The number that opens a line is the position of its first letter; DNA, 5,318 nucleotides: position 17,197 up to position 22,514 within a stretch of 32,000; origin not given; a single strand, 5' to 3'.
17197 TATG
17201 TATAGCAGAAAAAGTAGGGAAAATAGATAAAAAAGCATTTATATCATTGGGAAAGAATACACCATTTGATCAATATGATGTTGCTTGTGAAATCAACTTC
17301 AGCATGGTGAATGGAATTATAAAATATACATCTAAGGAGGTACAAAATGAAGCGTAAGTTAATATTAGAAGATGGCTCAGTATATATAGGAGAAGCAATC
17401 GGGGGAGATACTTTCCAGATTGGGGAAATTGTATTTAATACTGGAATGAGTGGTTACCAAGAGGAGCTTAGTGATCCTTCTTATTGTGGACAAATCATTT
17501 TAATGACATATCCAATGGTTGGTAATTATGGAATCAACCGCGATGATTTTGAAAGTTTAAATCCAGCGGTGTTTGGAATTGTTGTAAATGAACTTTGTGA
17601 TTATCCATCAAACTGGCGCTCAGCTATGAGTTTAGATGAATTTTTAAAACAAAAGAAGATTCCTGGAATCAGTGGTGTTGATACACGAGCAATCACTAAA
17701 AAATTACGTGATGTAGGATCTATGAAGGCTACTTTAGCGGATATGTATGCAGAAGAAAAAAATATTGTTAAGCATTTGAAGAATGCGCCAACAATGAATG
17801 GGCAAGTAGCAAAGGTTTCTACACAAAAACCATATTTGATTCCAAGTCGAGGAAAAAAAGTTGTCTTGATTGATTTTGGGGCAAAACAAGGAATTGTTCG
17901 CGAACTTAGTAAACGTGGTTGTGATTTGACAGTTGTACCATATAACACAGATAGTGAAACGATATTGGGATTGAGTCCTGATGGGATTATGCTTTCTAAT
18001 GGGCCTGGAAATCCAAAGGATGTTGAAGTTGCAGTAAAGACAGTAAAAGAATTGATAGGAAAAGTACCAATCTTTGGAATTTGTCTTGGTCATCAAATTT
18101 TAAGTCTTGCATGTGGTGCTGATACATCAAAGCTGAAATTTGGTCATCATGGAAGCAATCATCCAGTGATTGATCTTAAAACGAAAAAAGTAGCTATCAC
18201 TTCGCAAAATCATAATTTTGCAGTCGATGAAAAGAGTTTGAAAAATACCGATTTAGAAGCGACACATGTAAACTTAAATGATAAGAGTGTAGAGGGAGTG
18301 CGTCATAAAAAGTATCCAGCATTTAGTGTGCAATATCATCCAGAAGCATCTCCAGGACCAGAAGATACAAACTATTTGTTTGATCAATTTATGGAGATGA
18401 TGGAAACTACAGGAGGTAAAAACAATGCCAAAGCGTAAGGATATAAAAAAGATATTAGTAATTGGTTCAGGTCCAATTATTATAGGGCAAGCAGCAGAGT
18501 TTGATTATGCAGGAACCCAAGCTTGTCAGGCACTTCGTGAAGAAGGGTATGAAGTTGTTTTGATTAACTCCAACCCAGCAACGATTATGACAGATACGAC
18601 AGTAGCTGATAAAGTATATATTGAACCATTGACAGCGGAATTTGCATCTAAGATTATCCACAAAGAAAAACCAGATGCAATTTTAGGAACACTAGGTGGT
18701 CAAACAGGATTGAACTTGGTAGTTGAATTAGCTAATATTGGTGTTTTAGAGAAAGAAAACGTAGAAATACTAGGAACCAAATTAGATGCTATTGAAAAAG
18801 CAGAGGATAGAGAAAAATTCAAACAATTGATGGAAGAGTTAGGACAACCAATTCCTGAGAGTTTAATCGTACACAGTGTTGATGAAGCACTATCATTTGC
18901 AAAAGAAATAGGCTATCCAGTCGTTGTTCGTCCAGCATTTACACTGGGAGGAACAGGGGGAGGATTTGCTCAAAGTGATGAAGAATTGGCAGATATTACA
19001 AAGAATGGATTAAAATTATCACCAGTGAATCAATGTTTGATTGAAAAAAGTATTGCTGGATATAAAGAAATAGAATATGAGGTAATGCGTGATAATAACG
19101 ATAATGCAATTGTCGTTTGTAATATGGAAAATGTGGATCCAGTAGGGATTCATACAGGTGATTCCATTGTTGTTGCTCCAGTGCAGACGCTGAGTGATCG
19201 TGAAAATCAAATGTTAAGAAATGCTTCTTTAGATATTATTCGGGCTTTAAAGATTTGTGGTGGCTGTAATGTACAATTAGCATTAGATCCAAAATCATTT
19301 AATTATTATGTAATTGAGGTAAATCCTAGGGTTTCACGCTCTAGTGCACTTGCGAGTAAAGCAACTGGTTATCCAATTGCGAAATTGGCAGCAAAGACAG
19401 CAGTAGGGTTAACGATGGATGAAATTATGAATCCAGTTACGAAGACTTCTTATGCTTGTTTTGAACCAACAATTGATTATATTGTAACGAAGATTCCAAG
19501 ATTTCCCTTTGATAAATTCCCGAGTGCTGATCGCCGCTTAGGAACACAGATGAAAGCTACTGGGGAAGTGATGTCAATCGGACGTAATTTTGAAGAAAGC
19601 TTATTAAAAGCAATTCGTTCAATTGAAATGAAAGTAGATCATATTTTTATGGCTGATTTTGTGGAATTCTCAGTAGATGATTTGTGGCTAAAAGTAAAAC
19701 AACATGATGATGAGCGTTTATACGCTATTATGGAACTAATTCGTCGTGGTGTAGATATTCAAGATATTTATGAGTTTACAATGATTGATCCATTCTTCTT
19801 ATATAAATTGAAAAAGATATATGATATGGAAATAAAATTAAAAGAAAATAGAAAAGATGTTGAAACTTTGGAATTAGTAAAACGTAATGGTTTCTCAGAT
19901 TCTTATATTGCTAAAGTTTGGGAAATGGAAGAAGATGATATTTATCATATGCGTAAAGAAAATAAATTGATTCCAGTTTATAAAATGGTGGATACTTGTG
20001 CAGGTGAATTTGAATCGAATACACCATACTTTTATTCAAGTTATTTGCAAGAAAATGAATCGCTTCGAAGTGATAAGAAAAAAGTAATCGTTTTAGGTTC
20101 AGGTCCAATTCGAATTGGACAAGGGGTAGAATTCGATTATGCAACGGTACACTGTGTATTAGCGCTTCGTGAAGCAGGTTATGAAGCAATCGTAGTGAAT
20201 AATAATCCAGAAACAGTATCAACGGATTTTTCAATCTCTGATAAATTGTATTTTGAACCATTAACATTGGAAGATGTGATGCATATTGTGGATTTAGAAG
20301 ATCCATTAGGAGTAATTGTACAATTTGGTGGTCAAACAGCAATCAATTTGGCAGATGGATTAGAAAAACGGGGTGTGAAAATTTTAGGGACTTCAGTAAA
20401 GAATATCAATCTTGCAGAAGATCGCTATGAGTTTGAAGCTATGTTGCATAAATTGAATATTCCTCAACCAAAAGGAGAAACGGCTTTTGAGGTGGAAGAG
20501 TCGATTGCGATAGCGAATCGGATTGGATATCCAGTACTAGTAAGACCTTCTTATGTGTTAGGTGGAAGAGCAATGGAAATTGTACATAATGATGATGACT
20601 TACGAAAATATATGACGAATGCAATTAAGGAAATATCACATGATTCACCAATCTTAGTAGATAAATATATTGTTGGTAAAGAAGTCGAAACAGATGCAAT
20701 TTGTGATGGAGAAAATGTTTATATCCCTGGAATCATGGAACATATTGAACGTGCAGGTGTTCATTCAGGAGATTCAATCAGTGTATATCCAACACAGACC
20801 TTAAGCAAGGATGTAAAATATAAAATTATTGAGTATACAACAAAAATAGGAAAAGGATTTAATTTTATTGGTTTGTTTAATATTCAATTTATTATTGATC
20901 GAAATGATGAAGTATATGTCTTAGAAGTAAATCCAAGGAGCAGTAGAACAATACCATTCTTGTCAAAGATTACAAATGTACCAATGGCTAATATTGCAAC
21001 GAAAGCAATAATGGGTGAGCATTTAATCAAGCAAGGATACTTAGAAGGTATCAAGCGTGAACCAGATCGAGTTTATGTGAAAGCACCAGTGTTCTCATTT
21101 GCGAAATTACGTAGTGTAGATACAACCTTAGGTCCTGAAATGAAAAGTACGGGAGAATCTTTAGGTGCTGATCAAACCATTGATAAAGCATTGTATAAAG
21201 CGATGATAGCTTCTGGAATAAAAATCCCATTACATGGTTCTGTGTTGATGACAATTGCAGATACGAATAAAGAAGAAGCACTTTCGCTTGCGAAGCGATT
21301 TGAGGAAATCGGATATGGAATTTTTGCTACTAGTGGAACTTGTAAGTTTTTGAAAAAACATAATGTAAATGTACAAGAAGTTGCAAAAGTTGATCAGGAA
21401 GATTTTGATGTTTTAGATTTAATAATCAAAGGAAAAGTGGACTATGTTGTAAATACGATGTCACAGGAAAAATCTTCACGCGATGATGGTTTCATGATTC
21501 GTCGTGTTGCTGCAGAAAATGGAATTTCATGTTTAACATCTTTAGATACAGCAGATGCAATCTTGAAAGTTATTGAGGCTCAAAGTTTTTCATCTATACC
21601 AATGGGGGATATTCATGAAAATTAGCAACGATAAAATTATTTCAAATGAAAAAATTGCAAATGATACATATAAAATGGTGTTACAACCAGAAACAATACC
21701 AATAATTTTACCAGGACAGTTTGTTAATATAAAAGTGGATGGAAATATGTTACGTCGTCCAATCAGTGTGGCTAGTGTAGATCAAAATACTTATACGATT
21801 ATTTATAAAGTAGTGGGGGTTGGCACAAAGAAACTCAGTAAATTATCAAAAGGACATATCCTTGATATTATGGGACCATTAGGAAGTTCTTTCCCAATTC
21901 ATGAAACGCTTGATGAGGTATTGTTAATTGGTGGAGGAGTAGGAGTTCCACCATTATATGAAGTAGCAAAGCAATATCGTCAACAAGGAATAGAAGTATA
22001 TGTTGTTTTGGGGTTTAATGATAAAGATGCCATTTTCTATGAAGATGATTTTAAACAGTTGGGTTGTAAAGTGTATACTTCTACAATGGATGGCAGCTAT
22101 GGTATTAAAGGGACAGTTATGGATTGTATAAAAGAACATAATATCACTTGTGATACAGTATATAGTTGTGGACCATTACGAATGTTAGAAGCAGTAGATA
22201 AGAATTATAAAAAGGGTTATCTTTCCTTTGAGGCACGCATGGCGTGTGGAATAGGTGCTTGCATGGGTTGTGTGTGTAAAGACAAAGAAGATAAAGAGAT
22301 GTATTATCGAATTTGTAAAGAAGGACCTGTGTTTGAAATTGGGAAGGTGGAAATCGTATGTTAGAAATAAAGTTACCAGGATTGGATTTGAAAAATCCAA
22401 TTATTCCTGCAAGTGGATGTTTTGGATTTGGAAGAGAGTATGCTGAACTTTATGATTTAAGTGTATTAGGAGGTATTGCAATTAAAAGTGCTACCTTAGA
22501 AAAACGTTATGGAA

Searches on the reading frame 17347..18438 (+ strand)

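Call 42: search_protein_families(library=pfam, proteins=[window:17347-18438:+], max_evalue=0.00001)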
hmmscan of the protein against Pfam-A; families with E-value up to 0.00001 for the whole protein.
window:17347-18438:+ (363 aa): 3 families
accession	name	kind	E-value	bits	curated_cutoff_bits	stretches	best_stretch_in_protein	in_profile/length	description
PF00117.34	GATase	-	9e-58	195.5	22.8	1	173-350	1-189/190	Glutamine amidotransferase class-I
PF00988.28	CPSase_sm_chain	-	4.7e-52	175.5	27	1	5-129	1-125/126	Carbamoyl-phosphate synthase small chain, CPSase domain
PF07722.19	Peptidase_C26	-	4.1e-07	30.4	20.5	0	238-258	104-124/219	Peptidase C26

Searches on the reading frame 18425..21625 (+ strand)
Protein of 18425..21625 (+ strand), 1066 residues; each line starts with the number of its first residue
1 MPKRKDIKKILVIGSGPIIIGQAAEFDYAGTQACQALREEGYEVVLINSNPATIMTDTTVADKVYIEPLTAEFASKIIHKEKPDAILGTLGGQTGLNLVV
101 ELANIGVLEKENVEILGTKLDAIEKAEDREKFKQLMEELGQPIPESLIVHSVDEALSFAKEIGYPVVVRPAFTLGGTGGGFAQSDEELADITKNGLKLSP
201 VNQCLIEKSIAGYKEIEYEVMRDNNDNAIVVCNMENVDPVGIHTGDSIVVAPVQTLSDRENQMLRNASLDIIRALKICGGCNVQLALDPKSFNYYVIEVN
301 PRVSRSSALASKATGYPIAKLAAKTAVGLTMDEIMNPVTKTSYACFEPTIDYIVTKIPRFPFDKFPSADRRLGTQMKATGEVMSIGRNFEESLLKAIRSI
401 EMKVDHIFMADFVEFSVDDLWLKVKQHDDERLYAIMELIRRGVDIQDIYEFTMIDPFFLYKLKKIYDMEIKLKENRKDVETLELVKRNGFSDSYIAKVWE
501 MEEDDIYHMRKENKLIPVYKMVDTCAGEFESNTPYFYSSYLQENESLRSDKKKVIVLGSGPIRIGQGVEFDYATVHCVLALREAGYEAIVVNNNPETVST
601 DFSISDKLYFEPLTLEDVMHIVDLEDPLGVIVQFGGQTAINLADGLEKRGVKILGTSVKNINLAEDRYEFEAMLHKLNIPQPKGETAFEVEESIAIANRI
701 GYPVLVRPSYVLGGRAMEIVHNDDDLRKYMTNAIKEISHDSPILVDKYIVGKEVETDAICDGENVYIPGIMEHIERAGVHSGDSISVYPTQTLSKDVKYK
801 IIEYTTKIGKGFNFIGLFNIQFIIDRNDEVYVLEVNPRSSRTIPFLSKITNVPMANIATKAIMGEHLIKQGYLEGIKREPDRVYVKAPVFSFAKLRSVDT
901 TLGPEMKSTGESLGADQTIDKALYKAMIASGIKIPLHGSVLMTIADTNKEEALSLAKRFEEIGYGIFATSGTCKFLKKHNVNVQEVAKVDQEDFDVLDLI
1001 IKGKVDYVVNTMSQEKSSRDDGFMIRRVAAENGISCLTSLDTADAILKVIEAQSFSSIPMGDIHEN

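Call 42: search_protein_families(library=pfam, proteins=[window:18425-21625:+], max_evalue=0.00001)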
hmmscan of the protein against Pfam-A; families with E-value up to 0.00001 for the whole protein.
window:18425-21625:+ (1066 aa): 12 families
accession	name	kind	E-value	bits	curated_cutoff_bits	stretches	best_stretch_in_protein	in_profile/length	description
PF02786.22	CPSase_L_D2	-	3.3e-118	393.2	19.8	2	128-333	1-210/211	Carbamoyl-phosphate synthase L chain, ATP binding domain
PF25596.1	CPSase_L_D1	-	9.7e-99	325.9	27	2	7-125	2-118/118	Carbamoyl phosphate synthase preATP-grasp domain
PF02787.25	CPSase_L_D3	-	4.7e-24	84.6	26.6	1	424-499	3-80/80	Carbamoyl-phosphate synthetase large chain, oligomerisation domain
PF02142.27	MGS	-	2e-21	76.4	24.1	1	952-1038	2-94/94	MGS-like domain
PF07478.18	Dala_Dala_lig_C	-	2.9e-18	66.6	24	1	693-855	28-187/204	D-ala D-ala ligase C-terminus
PF02222.28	ATP-grasp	-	5.3e-17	62.5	27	2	135-304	2-164/179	ATP-grasp domain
PF02655.19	ATP-grasp_3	-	7.7e-15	55.8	23.2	1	664-838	1-156/160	ATP-grasp domain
PF15632.11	ATPgrasp_Ter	-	1.5e-12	47.9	29.1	1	742-865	4-111/131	ATP-grasp in the biosynthetic pathway with Ter operon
PF01071.24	GARS_A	-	1.1e-10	42.1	27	1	672-838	8-188/194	Phosphoribosylglycinamide synthetase, ATP-grasp (A) domain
PF13549.11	ATP-grasp_5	-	9.4e-08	32.1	27.6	0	129-169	12-52/221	ATP-grasp domain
PF13535.11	ATP-grasp_4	-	2.1e-06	27.9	27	0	701-839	2-152/160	ATP-grasp domain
PF08443.16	RimK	-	2.9e-06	27.5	21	0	664-838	1-166/188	RimK-like ATP-grasp domain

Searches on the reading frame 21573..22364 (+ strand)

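Call 42: search_protein_families(library=pfam, proteins=[window:21573-22364:+], max_evalue=0.00001)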
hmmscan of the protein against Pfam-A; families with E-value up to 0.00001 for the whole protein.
window:21573-22364:+ (263 aa): 2 families
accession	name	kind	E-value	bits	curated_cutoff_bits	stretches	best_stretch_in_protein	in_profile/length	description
PF10418.14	DHODB_Fe-S_bind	-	1.8e-15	56.8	23.9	1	220-259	1-40/41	Iron-sulfur cluster binding domain of dihydroorotate dehydrogenase B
PF00175.26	NAD_binding_1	-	2e-07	32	22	1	118-209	1-108/109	Oxidoreductase NAD-binding domain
